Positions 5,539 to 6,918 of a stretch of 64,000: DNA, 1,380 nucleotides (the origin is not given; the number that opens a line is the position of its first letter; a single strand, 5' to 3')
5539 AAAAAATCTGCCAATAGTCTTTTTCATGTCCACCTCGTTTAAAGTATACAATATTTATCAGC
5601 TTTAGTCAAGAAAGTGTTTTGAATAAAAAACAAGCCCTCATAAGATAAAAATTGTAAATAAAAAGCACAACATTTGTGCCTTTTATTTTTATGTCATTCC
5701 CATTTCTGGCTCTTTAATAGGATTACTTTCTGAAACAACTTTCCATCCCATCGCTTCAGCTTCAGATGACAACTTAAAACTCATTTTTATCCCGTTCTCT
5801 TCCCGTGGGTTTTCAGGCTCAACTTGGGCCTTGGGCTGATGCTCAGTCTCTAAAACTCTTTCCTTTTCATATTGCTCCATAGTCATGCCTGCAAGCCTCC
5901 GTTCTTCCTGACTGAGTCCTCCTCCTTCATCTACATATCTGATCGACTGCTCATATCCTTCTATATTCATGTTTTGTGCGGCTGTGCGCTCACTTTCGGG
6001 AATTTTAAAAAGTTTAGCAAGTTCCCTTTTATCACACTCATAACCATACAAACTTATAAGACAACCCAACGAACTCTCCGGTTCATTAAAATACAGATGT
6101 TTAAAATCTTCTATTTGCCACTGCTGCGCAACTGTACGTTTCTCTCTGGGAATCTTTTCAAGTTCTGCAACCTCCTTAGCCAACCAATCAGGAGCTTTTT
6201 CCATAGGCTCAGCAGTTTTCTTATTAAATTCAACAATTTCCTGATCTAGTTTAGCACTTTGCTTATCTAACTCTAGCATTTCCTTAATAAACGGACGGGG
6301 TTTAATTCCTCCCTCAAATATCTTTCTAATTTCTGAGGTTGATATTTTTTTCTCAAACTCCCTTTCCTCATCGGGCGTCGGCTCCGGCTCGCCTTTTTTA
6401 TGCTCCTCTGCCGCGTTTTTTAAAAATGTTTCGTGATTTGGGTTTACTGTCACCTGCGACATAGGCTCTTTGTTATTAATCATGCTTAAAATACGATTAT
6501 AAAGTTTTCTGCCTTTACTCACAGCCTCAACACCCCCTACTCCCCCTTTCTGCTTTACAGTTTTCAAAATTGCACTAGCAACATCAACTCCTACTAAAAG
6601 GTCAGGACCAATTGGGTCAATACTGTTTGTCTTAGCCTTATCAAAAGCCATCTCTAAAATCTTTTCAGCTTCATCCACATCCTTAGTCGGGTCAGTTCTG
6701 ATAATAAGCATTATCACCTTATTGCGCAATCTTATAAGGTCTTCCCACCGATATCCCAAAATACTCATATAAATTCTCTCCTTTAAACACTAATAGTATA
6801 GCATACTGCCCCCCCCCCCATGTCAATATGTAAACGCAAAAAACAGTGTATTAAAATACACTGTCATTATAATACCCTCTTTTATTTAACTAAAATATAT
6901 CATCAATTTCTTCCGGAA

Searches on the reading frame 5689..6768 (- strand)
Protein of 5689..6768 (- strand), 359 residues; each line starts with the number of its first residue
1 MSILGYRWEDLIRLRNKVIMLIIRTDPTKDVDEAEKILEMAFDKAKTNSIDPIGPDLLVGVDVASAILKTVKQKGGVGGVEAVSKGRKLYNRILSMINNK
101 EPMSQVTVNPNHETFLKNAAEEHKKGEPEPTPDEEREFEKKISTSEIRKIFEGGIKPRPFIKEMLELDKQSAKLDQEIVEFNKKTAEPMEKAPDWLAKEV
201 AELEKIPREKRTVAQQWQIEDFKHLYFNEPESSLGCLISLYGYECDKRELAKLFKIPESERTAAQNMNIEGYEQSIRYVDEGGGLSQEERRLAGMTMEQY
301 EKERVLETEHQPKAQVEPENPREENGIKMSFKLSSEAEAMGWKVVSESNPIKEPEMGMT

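Call 18: search_protein_families(library=pfam, proteins=[window:5689-6768:-], max_evalue=0.01)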
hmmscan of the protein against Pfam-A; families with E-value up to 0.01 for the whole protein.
window:5689-6768:- (359 aa): 0 families

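Call 19: find_encoding_contigs(protein=window:5689-6768:-, flank=3000, max_places=10)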
Protein window:5689-6768:- (359 aa): 1 contig read that carries it; 1 place shown.
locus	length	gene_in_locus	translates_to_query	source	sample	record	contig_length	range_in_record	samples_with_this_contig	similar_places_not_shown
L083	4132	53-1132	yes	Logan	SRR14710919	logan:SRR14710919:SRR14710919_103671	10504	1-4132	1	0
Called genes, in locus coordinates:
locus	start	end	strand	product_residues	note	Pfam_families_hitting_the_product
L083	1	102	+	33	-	?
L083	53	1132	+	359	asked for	-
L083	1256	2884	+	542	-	-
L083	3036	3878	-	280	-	PF02645:DegV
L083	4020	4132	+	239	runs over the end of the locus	PF12844:HTH_19 (weak), PF13560:HTH_31, PF01381:HTH_3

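Call 38: find_homologous_proteins(query=window:5689-6768:-, max_evalue=0.001)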
Query window:5689-6768:- (359 aa): 1 proteins with E <= 0.001 among 2402 candidates.
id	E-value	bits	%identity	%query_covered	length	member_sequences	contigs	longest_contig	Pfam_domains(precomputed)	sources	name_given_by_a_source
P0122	3.0e-218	742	100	95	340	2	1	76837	-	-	-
